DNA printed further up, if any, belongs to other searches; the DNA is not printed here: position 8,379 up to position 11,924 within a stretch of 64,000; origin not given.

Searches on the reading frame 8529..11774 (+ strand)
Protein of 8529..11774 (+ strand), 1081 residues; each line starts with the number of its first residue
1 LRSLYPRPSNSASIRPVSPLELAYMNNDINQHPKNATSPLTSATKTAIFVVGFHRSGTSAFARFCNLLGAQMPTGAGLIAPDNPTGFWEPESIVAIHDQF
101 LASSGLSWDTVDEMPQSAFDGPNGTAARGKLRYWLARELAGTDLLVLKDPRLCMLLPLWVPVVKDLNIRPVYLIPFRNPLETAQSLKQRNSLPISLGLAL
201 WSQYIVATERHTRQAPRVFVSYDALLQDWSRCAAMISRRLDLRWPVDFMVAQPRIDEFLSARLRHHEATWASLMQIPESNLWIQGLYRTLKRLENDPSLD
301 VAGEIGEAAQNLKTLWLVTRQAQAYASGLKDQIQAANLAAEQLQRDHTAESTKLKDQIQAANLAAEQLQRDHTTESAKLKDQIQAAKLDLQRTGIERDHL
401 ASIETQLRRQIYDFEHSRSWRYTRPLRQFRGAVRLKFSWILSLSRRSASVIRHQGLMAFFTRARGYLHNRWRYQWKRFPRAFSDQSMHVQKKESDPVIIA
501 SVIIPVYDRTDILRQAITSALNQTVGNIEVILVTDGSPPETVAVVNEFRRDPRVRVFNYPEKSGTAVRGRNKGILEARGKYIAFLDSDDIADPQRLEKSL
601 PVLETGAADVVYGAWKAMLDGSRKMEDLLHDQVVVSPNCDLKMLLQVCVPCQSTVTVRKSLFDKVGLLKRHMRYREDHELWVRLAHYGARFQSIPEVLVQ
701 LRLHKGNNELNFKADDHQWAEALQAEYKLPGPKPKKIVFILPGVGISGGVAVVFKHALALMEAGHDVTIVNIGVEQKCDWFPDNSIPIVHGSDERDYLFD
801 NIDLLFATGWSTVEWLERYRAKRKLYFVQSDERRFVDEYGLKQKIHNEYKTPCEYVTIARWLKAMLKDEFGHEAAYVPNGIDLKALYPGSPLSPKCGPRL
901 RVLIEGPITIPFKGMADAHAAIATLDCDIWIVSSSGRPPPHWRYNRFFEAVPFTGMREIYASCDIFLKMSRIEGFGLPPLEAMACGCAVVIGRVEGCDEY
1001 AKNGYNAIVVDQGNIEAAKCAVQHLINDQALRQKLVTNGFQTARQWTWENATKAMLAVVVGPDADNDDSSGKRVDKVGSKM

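Call 36: search_protein_families(library=pfam, proteins=[window:8529-11774:+], max_evalue=0.01)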
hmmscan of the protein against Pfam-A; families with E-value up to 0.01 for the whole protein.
window:8529-11774:+ (1081 aa): 7 families
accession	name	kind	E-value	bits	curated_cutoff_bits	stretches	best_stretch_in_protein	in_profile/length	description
PF00535.33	Glycos_transf_2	-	3.3e-32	112.2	23.3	1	501-665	1-167/168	Glycosyl transferase family 2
PF00534.26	Glycos_transf_1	-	5.1e-20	72.1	26.4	1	952-1040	82-170/172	Glycosyl transferases group 1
PF13692.12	Glyco_trans_1_4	-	2.7e-16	60.6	27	1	927-1028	34-142/142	Glycosyl transferases group 1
PF13641.12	Glyco_tranf_2_3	-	1.9e-14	54.7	27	1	501-700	4-210/230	Glycosyltransferase like family 2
PF10111.15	Glyco_tranf_2_2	-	2.2e-12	47.5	27.3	1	501-703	1-219/276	Glycosyltransferase like family 2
PF13524.12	Glyco_trans_1_2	-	2.7e-10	40.8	25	1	932-1056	22-143/144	Glycosyl transferase-like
PF20706.3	GT4-conflict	-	0.0016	17.9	26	1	959-1011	278-335/385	Family 4 Glycosyltransferase in conflict systems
